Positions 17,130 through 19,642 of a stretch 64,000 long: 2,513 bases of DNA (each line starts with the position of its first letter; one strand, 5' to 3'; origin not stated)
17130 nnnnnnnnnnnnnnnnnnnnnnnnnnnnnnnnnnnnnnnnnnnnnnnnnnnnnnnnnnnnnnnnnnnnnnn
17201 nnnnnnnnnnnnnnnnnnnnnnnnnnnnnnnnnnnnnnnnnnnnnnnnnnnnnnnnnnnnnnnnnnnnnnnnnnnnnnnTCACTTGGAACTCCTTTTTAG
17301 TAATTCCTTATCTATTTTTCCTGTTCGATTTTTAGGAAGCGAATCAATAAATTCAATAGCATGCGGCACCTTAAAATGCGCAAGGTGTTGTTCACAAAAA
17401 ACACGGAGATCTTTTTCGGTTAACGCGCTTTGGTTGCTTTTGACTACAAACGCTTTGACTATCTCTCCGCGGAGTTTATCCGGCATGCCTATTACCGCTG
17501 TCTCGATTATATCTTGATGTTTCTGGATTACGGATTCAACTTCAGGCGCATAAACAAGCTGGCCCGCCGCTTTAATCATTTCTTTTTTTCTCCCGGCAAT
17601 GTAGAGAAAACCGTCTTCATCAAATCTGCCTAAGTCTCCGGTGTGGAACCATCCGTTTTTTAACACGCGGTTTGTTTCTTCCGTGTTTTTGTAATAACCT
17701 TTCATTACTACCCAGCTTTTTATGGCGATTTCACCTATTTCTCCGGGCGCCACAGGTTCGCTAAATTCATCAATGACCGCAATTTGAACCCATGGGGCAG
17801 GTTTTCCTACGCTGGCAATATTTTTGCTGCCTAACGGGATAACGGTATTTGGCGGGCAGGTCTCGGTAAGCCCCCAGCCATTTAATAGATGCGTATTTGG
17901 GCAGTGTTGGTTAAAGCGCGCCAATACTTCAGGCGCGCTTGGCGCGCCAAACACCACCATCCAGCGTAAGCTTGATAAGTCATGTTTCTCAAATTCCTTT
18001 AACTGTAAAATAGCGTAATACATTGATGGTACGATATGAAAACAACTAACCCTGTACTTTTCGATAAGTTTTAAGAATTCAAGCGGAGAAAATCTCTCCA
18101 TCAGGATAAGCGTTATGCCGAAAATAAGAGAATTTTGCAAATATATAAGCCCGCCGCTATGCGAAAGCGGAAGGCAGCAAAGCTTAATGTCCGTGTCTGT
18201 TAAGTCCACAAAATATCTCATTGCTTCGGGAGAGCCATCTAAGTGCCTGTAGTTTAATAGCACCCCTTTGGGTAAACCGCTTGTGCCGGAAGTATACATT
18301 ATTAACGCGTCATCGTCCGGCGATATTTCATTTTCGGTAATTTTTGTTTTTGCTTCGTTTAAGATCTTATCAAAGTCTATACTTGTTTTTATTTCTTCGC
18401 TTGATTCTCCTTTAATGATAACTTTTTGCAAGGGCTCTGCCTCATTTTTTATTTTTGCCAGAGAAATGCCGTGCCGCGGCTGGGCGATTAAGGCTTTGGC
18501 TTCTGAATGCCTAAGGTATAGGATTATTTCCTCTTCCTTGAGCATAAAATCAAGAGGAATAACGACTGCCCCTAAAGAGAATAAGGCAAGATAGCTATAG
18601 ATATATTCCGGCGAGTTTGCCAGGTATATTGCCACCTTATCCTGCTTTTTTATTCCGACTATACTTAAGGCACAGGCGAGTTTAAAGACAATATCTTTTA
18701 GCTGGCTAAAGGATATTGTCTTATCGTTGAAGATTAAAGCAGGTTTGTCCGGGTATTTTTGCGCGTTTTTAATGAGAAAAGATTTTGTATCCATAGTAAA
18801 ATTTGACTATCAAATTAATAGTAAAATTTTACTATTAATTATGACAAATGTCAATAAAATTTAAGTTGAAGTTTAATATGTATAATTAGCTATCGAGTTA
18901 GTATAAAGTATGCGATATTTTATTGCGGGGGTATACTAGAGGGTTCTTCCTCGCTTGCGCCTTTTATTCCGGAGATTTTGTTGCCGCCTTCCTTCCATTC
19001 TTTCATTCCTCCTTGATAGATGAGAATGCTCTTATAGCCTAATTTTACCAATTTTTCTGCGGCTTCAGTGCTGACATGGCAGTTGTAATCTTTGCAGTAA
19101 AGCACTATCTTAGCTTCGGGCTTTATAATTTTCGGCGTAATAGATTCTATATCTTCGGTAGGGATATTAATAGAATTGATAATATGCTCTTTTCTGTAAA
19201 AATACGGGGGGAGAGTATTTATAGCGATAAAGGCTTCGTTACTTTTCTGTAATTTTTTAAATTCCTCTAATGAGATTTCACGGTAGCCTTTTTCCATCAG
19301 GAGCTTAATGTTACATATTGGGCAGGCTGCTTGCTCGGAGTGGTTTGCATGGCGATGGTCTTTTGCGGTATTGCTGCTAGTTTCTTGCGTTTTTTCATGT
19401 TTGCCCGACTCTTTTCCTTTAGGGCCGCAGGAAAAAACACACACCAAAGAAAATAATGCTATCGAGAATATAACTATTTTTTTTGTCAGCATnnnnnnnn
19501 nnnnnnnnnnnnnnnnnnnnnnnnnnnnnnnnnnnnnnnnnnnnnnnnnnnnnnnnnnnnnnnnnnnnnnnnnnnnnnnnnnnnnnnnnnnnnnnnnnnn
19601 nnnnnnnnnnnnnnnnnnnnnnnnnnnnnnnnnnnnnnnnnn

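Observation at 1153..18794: Type-II-PKS/FAS-like biosynthetic cluster with a B12-radical-SAM enzyme and tandem TIGR04076 protein, in an AT-rich acetogen-like bacterium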

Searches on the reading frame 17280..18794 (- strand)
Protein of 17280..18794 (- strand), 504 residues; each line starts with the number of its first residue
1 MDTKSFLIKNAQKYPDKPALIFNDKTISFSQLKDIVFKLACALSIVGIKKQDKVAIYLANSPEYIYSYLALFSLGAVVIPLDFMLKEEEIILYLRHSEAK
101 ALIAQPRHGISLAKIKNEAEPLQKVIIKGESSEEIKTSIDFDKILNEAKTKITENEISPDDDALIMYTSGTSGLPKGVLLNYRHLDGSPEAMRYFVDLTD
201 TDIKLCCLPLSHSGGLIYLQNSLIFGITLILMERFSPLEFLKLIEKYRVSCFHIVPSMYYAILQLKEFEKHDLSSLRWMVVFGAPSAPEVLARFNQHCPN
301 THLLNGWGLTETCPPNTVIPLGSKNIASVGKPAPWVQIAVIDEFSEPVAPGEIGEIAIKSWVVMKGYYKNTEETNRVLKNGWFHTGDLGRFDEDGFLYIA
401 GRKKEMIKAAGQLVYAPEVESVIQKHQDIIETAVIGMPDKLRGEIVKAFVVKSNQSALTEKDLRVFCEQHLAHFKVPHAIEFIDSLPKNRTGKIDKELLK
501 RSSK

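Call 4: search_protein_families(library=pfam, proteins=[window:17280-18794:-], max_evalue=0.01)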
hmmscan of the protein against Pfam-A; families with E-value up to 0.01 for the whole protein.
window:17280-18794:- (504 aa): 2 families
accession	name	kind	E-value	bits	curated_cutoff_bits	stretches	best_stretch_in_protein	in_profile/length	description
PF00501.34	AMP-binding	-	1.5e-86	291.1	29.9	1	9-368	3-384/384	AMP-binding enzyme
PF13193.12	AMP-binding_C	-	1.3e-21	77.7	24.5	1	418-493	1-76/76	AMP-binding enzyme C-terminal domain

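Call 44: search_protein_families(library=ncbifam, proteins=[window:17280-18794:-], max_evalue=0.00001)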
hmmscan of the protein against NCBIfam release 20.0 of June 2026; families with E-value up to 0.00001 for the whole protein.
window:17280-18794:- (504 aa): 106 families (the best 25 are shown)
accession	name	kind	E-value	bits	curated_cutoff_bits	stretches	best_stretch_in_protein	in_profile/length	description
NF004837.0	PRK06187.1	subfamily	1.9e-137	458.8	476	1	4-502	11-521/531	long-chain-fatty-acid--CoA ligase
NF006182.0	PRK08316.1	subfamily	1.7e-114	383.2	663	1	7-501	17-515/523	fatty acyl-CoA synthetase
NF005307.0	PRK06839.1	equivalog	7.1e-107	358.1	748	1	8-501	9-491/496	o-succinylbenzoate--CoA ligase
NF002966.0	PRK03640.1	equivalog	1e-98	331.1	556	1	2-502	3-479/483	o-succinylbenzoate--CoA ligase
NF006181.0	PRK08314.1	subfamily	1.2e-94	317.7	705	1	9-498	32-549/563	long-chain-fatty-acid--CoA ligase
NF052269.1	Staph_lig_FadD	equivalog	3.6e-94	315.9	650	1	9-501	8-491/499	long-chain-fatty-acid--CoA ligase FadD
NF005857.1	PRK07786.1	exception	7e-92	308.6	733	1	8-500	16-509/513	fatty-acid--CoA ligase FadD5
NF005801.1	PRK07656.1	equivalog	8.1e-92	308.4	657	1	7-500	7-500/500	FadD3 family acyl-CoA ligase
NF005947.1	PRK08008.1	equivalog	6.5e-90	302.2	651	1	10-500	16-518/518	crotonobetaine/carnitine-CoA ligase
NF009233.0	PRK12583.1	subfamily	2.6e-88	296.8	832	1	9-500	26-547/558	fatty acid CoA ligase family protein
NF005676.0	PRK07470.1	equivalog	3.9e-88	296.4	774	1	4-501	23-527/544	acyl-CoA synthetase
TIGR03098.1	ligase_PEP_1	hypoth_equivalog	7.6e-87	291.9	592.35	1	6-500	5-515/517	acyl-CoA ligase (AMP-forming), exosortase A system-associated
NF005702.0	PRK07514.1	subfamily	2e-86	290.3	558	1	12-502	14-499/506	malonyl-CoA synthase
NF004797.0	PRK06145.1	equivalog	2.5e-85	286.7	850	1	6-500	7-492/499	acyl-CoA synthetase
NF005220.0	PRK06710.1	equivalog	1.2e-84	284.4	1116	2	125-499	174-549/563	long-chain-fatty-acid--CoA ligase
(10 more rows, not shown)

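Call 95: search_solved_structures(query=window:17280-18794:-, max_evalue=1e-40)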
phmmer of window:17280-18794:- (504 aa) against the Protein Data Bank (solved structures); distinct sequences matched with E-value up to 1e-40: 84 (the best 60 are shown).
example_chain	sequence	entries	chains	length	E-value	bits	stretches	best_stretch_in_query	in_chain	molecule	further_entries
8r2q_A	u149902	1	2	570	2.2e-78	267.3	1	8-499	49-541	Probable fatty-acid-CoA ligase FadD5 (Fatty-acid-CoA synthetase) (Fatty-acid-CoA synthase)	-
5ie0_A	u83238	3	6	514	4.5e-71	243.2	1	2-499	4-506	Oxalate--CoA ligase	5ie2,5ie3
8wev_A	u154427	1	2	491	3.5e-68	233.6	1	6-500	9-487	Feruloyl-CoA Synthetase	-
8weu_A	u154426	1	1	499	3.7e-68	233.6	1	6-500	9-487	Fatty-acyl-CoA synthase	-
3r44_A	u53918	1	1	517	6.5e-68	232.8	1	24-501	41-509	fatty acyl CoA synthetase FADD13 (FATTY-ACYL-CoA SYNTHETASE)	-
5bsw_A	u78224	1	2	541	6.9e-67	229.4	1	5-499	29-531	4-coumarate--CoA ligase 2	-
3a9u_A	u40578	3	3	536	1.1e-66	228.7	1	4-501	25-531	4-coumarate--CoA ligase | 4-coumarate:CoA ligase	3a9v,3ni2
5bsm_A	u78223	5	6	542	1.3e-66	228.5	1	5-499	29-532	4-coumarate--CoA ligase 2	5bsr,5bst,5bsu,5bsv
5u95_A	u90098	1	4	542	2.5e-66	227.5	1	5-499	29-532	4-coumarate--CoA ligase 2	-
6qjz_A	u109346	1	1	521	3.7e-65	223.7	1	11-499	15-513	oxalyl CoA-synthetase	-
6k4c_A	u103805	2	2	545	1.6e-64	221.6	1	22-501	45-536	Ancestral luciferase AncLamp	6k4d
5buq_A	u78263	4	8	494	1e-63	218.9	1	5-502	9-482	2-succinylbenzoate--CoA ligase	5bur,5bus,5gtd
3tsy_A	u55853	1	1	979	1.6e-63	218.3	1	5-499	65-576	Fusion Protein 4-coumarate--CoA ligase 1, Resveratrol synthase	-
3ivr_A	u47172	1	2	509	2.4e-63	217.7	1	9-500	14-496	Putative long-chain-fatty-acid CoA ligase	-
8r2r_A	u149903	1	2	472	4.7e-63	216.8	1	8-429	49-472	Probable fatty-acid-CoA ligase FadD5 (Fatty-acid-CoA synthetase) (Fatty-acid-CoA synthase)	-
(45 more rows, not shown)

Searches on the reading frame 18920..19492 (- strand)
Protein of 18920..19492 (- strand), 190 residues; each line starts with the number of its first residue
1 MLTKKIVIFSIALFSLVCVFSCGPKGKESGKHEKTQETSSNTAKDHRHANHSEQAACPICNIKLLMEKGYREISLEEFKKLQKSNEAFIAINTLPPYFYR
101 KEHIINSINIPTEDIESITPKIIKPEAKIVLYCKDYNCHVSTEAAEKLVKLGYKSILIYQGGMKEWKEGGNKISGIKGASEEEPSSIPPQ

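Call 24: search_protein_families(library=pfam, proteins=[window:18920-19492:-], max_evalue=0.01)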
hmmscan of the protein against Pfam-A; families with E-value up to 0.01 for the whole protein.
window:18920-19492:- (190 aa): 1 family
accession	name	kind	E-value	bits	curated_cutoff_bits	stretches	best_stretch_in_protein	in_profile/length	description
PF00581.25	Rhodanese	-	4.3e-14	53.2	22.2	1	75-168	2-101/102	Rhodanese-like domain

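Call 44: search_protein_families(library=ncbifam, proteins=[window:18920-19492:-], max_evalue=0.00001)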
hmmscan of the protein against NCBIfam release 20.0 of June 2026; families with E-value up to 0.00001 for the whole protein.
window:18920-19492:- (190 aa): 5 families
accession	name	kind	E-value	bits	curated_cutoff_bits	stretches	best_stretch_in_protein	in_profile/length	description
NF045694.1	seleno_TsoB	exception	2e-09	36.1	805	1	67-174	40-157/572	rhodanese/DsbD fusion-like selenoprotein TsoB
NF041203.1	rhodanese_LYCAU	equivalog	2.8e-09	36.7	115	1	67-169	17-119/126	rhodanese-related (seleno)protein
NF006444.0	PRK08762.1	equivalog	1.1e-08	34.2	449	1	67-175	11-116/387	molybdopterin-synthase adenylyltransferase MoeB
NF045521.1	rhoda_near_glyco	subfamily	5.9e-08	32.6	145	1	71-178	15-120/144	rhodanese homology domain-containing protein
TIGR03865.1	PQQ_CXXCW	subfamily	1e-07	32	128.05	1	125-173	115-162/167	PQQ-dependent catabolism-associated CXXCW motif protein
